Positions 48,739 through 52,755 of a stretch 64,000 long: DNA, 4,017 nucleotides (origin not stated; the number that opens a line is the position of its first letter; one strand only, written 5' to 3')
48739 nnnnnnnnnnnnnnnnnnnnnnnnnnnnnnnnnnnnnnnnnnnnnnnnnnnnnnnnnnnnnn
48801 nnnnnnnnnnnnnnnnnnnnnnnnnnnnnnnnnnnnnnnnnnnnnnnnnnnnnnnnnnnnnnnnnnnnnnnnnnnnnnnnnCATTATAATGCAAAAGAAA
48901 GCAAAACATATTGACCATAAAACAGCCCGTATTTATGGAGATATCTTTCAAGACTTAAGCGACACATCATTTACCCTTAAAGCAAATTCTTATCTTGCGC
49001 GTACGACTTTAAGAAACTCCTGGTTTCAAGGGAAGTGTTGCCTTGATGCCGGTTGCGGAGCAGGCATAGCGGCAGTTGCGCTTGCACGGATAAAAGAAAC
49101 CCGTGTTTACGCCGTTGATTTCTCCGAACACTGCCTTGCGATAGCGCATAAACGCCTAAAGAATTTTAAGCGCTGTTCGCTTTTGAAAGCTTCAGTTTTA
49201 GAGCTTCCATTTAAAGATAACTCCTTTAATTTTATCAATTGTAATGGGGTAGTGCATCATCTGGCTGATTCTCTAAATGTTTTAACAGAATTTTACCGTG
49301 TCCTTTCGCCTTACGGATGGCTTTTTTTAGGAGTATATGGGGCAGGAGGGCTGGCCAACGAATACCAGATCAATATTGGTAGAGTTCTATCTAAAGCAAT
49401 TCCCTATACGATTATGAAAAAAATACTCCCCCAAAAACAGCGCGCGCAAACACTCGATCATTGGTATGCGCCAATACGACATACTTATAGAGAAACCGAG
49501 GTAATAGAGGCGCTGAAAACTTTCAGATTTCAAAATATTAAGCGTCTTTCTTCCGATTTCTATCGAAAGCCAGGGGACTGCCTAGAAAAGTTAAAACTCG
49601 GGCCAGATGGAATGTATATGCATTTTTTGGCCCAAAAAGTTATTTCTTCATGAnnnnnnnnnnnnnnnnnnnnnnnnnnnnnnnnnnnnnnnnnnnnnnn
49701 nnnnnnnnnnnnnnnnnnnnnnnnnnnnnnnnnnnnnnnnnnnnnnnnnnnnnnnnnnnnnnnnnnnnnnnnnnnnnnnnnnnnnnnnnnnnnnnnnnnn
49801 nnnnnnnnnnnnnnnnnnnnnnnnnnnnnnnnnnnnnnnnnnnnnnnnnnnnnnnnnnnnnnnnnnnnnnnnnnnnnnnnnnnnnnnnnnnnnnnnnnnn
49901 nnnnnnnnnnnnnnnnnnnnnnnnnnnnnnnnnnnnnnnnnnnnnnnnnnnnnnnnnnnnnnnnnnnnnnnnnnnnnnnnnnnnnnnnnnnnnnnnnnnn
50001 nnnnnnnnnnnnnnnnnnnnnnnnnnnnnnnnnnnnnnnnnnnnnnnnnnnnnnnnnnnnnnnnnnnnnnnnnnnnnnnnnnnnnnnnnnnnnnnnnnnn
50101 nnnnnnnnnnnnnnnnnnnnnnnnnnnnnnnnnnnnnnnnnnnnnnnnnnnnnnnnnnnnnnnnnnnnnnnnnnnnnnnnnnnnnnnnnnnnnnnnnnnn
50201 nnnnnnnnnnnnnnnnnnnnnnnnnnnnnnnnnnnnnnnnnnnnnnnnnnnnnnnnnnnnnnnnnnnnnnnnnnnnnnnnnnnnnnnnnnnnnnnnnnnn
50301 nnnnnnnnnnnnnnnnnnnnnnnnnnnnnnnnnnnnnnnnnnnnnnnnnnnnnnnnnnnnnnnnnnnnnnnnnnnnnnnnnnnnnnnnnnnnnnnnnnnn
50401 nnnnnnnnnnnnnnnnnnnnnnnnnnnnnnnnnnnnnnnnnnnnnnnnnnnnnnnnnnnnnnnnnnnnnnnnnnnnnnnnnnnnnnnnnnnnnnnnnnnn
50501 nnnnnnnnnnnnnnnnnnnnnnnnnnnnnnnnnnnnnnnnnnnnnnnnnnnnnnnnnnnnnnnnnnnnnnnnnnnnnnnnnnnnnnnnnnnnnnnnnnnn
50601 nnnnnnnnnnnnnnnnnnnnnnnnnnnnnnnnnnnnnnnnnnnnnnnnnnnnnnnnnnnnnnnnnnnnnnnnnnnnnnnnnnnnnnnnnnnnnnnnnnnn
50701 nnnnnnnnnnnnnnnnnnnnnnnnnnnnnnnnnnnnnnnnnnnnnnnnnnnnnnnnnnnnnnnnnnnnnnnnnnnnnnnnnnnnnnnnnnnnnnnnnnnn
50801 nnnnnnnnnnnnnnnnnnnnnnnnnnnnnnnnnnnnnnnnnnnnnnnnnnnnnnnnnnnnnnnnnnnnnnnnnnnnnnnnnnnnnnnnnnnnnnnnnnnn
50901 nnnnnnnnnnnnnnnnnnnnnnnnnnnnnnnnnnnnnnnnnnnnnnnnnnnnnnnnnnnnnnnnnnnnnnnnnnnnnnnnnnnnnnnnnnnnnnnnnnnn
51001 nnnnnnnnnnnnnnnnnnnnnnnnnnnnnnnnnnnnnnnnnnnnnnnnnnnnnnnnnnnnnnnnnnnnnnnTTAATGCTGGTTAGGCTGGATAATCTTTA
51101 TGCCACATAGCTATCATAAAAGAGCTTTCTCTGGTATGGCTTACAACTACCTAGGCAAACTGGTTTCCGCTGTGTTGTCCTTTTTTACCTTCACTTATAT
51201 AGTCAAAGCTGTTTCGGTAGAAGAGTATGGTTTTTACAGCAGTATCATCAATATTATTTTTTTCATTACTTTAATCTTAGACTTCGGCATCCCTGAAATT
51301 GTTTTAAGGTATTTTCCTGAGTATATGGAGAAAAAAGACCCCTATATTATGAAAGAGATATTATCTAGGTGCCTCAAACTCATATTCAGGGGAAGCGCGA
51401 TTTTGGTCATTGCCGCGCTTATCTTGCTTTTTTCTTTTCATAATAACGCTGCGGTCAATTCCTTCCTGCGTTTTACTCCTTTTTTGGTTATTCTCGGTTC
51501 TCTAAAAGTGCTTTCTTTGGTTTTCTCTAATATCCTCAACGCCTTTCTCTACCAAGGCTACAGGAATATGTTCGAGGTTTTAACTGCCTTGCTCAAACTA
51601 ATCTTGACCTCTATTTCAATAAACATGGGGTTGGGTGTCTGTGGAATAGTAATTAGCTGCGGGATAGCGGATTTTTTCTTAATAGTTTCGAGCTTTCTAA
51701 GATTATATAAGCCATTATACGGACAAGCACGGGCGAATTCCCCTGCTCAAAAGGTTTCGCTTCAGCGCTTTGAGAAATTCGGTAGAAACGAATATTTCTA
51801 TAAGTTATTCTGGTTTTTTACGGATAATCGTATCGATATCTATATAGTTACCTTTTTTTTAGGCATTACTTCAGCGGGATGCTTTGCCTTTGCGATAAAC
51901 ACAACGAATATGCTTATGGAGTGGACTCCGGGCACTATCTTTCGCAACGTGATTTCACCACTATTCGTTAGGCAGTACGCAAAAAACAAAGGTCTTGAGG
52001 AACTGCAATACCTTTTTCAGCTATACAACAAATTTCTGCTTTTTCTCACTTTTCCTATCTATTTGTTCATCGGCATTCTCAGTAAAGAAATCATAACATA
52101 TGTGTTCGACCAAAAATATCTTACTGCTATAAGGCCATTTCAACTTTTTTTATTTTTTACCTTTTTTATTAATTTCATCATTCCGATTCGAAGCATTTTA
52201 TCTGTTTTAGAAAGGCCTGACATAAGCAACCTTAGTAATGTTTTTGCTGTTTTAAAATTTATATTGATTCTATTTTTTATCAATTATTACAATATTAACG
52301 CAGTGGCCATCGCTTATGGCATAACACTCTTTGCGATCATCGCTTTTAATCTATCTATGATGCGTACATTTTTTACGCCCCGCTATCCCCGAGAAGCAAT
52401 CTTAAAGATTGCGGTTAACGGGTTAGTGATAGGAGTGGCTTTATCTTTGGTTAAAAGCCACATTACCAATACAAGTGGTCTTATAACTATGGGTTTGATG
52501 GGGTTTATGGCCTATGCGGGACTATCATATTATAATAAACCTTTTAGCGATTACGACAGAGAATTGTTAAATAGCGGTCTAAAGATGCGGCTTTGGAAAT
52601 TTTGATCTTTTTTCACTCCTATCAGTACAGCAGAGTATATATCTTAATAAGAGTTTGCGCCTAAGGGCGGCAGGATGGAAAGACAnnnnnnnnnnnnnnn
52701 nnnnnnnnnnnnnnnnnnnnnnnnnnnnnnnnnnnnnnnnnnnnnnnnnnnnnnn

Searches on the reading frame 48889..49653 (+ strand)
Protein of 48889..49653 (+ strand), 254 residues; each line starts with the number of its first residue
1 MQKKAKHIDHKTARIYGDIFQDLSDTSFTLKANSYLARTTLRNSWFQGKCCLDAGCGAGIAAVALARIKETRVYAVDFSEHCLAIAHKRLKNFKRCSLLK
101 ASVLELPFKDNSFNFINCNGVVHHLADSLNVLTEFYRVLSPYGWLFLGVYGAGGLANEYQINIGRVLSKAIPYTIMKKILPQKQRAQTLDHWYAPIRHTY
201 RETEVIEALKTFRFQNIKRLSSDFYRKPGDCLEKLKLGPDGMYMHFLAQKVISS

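Call 9: search_protein_families(library=pfam, proteins=[window:48889-49653:+])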
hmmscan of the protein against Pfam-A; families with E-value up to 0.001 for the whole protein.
window:48889-49653:+ (254 aa): 8 families
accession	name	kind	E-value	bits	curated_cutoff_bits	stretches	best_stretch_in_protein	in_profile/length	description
PF08241.18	Methyltransf_11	-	4.2e-22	79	21.2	1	52-147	1-95/95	Methyltransferase domain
PF13649.12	Methyltransf_25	-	1.1e-19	71.3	27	1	52-143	2-97/97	Methyltransferase domain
PF13847.12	Methyltransf_31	-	7.2e-17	61.9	27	1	50-145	6-107/145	Methyltransferase domain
PF13489.12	Methyltransf_23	-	4.2e-14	53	27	1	34-181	7-124/164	Methyltransferase domain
PF08242.18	Methyltransf_12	-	1.4e-13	51.8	30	1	52-145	1-98/98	Methyltransferase domain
PF01209.24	Ubie_methyltran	-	2.3e-12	47.2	20.1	1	44-145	44-149/233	ubiE/COQ5 methyltransferase family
PF06325.19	PrmA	-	3.8e-06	27.1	22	1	47-145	161-256/296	Ribosomal protein L11 methyltransferase (PrmA)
PF05175.20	MTS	-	4.6e-06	26.8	23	1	41-135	27-122/170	Methyltransferase small domain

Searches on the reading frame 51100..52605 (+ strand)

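Call 9: search_protein_families(library=pfam, proteins=[window:51100-52605:+])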
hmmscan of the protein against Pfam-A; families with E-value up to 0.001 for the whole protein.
window:51100-52605:+ (501 aa): 1 family
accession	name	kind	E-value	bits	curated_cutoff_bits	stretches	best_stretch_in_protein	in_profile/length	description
PF01943.22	Polysacc_synt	-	2.3e-13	50.7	28.2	1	12-272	4-254/274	Polysaccharide biosynthesis protein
